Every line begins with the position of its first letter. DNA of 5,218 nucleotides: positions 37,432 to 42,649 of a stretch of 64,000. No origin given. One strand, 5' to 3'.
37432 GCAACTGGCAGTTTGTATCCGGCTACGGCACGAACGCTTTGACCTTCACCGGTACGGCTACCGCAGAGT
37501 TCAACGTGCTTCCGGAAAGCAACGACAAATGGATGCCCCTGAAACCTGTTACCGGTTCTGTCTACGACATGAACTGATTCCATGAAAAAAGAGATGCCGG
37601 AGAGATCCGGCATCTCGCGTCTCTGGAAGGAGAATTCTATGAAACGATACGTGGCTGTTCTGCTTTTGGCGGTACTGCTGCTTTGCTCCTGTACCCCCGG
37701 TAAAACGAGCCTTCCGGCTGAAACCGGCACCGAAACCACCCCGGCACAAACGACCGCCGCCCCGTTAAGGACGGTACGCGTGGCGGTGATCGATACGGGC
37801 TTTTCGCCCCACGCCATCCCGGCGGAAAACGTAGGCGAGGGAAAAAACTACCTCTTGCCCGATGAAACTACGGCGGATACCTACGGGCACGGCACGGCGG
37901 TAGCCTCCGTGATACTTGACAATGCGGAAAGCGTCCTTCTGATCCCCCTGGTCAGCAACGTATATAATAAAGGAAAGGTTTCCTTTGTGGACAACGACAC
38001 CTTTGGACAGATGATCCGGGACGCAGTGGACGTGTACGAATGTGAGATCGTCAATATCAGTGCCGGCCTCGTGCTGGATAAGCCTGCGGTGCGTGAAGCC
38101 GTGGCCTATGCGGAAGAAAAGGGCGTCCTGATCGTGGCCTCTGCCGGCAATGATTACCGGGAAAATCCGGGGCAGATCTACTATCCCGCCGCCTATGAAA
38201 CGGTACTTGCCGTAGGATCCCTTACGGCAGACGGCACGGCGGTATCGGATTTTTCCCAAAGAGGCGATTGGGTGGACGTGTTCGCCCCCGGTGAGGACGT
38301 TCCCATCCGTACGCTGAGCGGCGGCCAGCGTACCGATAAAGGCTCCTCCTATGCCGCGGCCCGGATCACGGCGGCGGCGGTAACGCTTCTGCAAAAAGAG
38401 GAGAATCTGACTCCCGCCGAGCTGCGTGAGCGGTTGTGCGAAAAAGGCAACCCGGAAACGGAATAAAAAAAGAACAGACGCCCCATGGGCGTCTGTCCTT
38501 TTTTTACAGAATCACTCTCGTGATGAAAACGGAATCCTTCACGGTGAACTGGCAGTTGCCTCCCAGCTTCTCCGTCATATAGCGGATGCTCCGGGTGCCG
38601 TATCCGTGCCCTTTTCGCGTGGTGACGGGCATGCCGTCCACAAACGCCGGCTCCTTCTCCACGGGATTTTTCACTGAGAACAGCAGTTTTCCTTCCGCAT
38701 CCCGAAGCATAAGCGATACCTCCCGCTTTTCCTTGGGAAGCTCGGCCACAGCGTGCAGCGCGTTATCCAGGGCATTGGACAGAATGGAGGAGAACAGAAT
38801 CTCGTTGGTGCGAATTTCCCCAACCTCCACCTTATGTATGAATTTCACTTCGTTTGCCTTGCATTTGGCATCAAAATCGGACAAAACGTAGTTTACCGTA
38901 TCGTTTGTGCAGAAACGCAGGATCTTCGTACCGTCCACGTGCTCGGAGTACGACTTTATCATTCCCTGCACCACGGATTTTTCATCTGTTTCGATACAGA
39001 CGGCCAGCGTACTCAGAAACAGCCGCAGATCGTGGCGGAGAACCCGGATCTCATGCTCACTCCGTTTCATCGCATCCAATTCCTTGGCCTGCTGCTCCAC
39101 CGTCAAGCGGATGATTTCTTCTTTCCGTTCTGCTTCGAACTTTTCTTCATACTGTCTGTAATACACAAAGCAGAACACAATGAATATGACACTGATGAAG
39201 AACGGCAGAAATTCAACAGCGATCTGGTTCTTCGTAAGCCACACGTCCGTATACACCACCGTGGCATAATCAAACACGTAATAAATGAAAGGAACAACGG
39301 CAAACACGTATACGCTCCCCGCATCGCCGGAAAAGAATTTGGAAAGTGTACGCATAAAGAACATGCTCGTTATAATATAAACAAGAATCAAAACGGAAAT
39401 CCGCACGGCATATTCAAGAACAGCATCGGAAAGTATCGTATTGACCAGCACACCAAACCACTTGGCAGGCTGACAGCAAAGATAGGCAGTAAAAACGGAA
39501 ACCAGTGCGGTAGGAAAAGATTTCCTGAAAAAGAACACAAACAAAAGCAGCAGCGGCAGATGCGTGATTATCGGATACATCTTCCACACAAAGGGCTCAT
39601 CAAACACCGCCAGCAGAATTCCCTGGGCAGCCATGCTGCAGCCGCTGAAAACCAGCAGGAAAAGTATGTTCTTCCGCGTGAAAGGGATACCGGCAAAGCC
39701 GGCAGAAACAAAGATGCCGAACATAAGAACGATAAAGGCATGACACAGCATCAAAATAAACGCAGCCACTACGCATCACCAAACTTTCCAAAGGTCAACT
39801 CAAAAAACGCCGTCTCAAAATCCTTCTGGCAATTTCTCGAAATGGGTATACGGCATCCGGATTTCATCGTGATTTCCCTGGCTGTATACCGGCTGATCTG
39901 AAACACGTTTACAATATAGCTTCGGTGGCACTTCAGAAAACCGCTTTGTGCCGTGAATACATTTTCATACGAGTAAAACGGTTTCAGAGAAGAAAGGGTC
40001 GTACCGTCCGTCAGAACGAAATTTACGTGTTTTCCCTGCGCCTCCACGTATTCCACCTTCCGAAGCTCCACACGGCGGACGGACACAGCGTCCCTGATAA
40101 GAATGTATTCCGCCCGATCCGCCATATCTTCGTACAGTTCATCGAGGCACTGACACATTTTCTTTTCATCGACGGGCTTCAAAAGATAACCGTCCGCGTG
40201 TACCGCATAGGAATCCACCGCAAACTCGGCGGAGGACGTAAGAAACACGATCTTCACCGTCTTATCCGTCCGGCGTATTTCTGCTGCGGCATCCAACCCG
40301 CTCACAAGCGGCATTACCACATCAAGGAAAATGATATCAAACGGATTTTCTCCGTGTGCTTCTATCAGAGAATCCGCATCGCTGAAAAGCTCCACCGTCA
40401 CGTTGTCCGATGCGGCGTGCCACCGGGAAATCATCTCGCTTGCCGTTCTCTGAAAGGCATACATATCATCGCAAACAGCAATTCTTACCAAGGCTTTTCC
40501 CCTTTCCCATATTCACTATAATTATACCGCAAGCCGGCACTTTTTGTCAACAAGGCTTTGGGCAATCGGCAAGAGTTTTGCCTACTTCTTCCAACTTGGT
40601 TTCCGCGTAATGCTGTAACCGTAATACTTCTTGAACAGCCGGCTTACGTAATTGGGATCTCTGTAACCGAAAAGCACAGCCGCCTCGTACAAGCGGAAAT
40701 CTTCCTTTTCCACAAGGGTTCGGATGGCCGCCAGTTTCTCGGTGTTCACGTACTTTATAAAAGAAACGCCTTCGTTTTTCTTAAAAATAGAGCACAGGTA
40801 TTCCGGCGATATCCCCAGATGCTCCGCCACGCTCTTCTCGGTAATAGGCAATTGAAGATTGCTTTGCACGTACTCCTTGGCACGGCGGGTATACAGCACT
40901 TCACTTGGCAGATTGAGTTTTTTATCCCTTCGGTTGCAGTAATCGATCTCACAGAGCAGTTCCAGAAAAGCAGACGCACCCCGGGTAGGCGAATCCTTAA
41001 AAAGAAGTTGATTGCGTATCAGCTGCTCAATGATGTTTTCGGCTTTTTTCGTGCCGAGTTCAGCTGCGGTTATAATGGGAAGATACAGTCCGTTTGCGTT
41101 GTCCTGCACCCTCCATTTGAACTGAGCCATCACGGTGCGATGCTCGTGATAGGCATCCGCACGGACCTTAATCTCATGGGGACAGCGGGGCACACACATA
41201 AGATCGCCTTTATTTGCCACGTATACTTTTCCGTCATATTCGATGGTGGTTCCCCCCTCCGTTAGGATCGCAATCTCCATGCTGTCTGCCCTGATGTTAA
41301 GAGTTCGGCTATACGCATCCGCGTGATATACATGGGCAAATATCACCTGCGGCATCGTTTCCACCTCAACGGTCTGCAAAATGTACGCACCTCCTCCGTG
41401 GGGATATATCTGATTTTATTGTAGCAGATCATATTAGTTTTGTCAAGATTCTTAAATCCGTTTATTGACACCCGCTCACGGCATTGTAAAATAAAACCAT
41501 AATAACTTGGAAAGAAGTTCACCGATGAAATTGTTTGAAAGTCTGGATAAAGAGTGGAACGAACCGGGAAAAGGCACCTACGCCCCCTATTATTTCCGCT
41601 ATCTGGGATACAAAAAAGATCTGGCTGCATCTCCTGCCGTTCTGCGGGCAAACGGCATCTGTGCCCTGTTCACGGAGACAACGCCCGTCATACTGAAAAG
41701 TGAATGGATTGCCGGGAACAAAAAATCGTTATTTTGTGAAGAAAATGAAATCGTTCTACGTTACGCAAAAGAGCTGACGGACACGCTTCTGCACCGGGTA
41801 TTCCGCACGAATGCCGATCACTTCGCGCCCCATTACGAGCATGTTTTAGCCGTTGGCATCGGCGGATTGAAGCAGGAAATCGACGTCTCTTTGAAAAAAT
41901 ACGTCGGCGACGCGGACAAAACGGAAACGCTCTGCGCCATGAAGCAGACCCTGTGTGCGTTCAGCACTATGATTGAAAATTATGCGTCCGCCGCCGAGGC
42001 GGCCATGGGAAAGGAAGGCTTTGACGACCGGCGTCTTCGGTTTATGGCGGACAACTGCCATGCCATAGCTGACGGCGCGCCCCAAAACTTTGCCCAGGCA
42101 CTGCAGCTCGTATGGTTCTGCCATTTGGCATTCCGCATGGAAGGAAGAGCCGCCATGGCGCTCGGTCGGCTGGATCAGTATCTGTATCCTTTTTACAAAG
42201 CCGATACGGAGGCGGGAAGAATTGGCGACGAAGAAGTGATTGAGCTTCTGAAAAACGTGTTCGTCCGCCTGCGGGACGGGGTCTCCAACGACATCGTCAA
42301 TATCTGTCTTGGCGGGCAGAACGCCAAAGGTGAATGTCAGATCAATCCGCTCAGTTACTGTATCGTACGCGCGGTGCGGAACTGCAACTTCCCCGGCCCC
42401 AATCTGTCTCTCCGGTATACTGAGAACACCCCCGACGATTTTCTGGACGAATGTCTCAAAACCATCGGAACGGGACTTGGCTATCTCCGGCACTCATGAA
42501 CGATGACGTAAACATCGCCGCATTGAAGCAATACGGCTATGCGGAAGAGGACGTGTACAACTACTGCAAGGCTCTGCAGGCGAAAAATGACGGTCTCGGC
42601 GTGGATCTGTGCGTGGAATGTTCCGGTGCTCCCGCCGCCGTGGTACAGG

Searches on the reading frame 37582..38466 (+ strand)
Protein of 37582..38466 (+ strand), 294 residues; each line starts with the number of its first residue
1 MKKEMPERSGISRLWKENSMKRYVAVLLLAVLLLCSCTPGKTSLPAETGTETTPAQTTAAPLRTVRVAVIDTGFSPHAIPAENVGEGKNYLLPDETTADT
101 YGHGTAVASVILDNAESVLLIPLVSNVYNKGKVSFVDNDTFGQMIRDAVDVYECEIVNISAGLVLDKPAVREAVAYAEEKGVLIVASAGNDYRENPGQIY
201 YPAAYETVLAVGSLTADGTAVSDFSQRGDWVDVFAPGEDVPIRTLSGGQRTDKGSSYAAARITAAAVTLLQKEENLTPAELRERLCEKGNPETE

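Call 3: search_protein_families(library=pfam, proteins=[window:37582-38466:+])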
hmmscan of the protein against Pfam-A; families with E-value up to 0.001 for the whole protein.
window:37582-38466:+ (294 aa): 2 families
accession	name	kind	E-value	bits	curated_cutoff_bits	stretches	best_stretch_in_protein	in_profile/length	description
PF00082.27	Peptidase_S8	-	7.9e-32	111.1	21.8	1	64-285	3-269/288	Subtilase family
PF23933.1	DUF7269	-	0.0005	20.6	29.1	0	227-285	59-117/162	Family of unknown function (DUF7269)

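Call 58: search_protein_families(library=ncbifam, proteins=[window:37639-38466:+], max_evalue=0.001)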
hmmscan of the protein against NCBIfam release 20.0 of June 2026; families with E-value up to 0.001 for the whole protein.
window:37639-38466:+ (275 aa): 5 families
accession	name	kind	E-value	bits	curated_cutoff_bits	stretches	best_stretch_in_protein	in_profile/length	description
TIGR03921.1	T7SS_mycosin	equivalog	1.8e-41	142.4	278.75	1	45-267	14-260/353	type VII secretion-associated serine protease mycosin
NF049966.1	QH_SP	equivalog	1e-23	83.9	165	1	47-268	1-209/219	subtilisin-like serine protease QhpE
TIGR03895.1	protease_PatA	subfamily_domain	7.8e-20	71.1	421.05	1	84-267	1-197/606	PatA/PatG family cyanobactin maturation protease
NF033595.1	denti_PrtP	equivalog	8e-12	44.6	300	1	138-240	342-446/606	dentilisin complex serine proteinase subunit PrtP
NF042956.1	IteS_antiphage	equivalog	7.2e-05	21.2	900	1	31-96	246-305/747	S8 family anti-phage peptidase IteS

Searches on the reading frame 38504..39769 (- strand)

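Call 3: search_protein_families(library=pfam, proteins=[window:38504-39769:-])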
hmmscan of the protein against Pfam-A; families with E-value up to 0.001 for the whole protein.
window:38504-39769:- (421 aa): 2 families
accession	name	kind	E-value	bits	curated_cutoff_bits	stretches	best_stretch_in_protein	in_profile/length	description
PF14501.12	HATPase_c_5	-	2.7e-13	50.1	22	1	326-420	6-100/102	GHKL domain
PF02518.31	HATPase_c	-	0.00032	21.6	26.4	1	323-409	3-94/111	Histidine kinase-, DNA gyrase B-, and HSP90-like ATPase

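Call 58: search_protein_families(library=ncbifam, proteins=[window:38504-39769:-], max_evalue=0.001)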
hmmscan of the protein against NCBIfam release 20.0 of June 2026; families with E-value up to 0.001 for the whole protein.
window:38504-39769:- (421 aa): 0 families

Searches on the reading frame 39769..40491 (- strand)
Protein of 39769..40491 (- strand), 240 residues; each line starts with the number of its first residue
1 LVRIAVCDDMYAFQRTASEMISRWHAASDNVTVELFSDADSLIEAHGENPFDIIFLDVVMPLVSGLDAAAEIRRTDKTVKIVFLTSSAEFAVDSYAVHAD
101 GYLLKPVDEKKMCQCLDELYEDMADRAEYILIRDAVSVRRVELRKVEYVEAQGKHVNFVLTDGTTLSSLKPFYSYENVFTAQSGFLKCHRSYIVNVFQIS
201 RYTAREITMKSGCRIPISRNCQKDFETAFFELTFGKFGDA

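Call 3: search_protein_families(library=pfam, proteins=[window:39769-40491:-])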
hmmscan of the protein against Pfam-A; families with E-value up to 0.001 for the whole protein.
window:39769-40491:- (240 aa): 2 families
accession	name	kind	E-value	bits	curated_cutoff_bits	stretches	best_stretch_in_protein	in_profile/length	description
PF00072.30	Response_reg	-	9.9e-19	68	30.2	1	4-115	1-109/111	Response regulator receiver domain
PF04397.21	LytTR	-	2.7e-14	53.6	22.6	1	139-228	4-96/98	LytTr DNA-binding domain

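Call 58: search_protein_families(library=ncbifam, proteins=[window:39769-40491:-], max_evalue=0.001)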
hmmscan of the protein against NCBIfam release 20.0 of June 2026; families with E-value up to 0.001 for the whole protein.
window:39769-40491:- (240 aa): 61 families (the best 25 are shown)
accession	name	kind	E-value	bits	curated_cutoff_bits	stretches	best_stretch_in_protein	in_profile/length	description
NF008677.0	PRK11697.1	equivalog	2.8e-23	82.5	246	1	28-225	25-231/238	two-component system response regulator BtsR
NF010684.1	PRK14084.1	equivalog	2.1e-16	60.4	375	1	43-125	39-121/254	response regulator transcription factor LytR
NF051850.1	RespRegRprY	equivalog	6e-13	48.7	370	1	3-117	6-117/234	response regulator transcription factor RprY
NF052313.1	T9SS_RR_PorX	equivalog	1.2e-10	40.8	300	1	32-116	26-112/513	T9SS response regulator signal transducer PorX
NF041367.1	CheY_Halo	equivalog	1.6e-10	41.3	200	1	42-118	34-112/114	chemotaxis protein CheY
NF006900.1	PRK09390.1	equivalog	1.8e-09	37.4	255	1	27-143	25-143/203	response regulator FixJ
TIGR02875.1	spore_0_A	equivalog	8.8e-09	35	200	1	2-128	3-127/262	sporulation transcription factor Spo0A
NF053854.1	RespRegPhoBBctds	equivalog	1.2e-08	34.6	270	1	28-122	20-117/225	two-component system response regulator PhoB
NF045901.1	HisKinLetSLeg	equivalog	1.2e-08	33.4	1650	1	29-122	693-791/906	two-component system sensor histidine kinase LetS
TIGR01818.1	ntrC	equivalog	1.5e-08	33.9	558.6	1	28-117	20-111/463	nitrogen regulation protein NR(I)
NF007708.0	PRK10403.1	equivalog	2.2e-08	33.8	343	1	30-114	33-118/215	nitrate/nitrite response regulator protein NarP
NF040689.1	MtrAB_MtrA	equivalog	3e-08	33.3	300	1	17-117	10-110/219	MtrAB system response regulator MtrA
NF007935.0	PRK10651.1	equivalog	4.5e-08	32.5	250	1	6-118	11-122/216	two-component system response regulator NarL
NF008469.0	PRK11361.1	equivalog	5e-08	32.1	714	1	20-113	19-113/461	acetoacetate metabolism transcriptional regulator AtoC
NF040749.1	tetrathio_RR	equivalog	7.7e-08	32.3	290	1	30-136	23-131/191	tetrathionate respiration response regulator TtrR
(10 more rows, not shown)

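Call 65: search_solved_structures(query=window:39769-40491:-, max_evalue=0.001)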
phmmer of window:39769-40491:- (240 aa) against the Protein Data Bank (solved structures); distinct sequences matched with E-value up to 0.001: 65 (the best 60 are shown).
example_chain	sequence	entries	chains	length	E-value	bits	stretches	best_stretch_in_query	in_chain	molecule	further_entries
6m8o_A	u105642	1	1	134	5.5e-09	39.6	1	41-119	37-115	DNA-binding response regulator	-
3a0r_B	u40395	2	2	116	1.7e-08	38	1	32-108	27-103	Response regulator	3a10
3a0u_A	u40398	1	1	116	2.3e-08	37.5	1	32-108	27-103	Response regulator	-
2qv0_A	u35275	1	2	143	2.7e-08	37.3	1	3-119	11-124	Protein mrkE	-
6er7_A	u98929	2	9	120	1e-07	35.4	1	1-115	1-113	120aa long hypothetical chemotaxis protein (CheY)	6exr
7od9_B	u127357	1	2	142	2.5e-07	34.2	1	6-120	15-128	Response regulator receiver protein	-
6ekg_Y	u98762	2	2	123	2.7e-07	34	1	6-120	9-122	Chemotaxis protein CheY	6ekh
8fk2_A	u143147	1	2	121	7.4e-07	32.6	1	17-112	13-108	Putative response regulator CovR VicR-like protein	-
7pvk_A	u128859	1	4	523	9e-07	32.3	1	40-116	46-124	Response regulator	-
7pv7_D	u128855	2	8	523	9.1e-07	32.3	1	40-116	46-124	Response regulator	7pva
6wsh_A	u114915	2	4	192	1.1e-06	32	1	38-146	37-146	Response regulator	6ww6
6swf_A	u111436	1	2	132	1.7e-06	31.5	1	4-123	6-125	Two-component response regulator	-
6swb_A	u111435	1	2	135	2.2e-06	31.1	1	4-123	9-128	Two-component response regulator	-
1tmy_A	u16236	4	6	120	3.9e-06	30.2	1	28-118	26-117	CHEY PROTEIN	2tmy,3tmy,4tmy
4iga_A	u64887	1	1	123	4.2e-06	30.1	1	28-118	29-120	Chemotaxis protein CheY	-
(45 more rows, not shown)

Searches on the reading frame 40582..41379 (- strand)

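Call 3: search_protein_families(library=pfam, proteins=[window:40582-41379:-])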
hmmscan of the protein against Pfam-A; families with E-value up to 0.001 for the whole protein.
window:40582-41379:- (265 aa): 2 families
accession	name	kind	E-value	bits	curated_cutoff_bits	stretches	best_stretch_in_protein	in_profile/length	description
PF00165.29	HTH_AraC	-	4.4e-13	49.4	26.6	2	182-211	12-41/42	Bacterial regulatory helix-turn-helix proteins, AraC family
PF12833.13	HTH_18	-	8.3e-13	48.9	33.6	1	185-257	2-74/80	Helix-turn-helix domain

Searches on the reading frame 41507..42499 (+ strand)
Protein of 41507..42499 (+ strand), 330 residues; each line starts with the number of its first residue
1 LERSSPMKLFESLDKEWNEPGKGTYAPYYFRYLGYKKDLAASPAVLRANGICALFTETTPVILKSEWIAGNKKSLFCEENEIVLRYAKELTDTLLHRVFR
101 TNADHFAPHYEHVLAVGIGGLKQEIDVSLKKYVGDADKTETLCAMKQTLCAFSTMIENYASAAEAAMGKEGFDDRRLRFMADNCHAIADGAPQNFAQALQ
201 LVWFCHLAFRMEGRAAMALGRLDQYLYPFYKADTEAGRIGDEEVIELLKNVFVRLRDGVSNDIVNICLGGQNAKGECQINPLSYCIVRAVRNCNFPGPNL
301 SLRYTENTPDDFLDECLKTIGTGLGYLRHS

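Call 3: search_protein_families(library=pfam, proteins=[window:41507-42499:+])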
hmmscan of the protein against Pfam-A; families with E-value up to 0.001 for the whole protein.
window:41507-42499:+ (330 aa): 2 families
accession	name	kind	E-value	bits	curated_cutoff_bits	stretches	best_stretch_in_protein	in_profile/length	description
PF02901.20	PFL-like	-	2.5e-56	192.1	24.3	1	102-327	156-400/647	Pyruvate formate lyase-like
PF11230.13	YjjI-like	-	4.6e-05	22.4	23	1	191-320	70-187/485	Glycyl radical enzyme YjjI-like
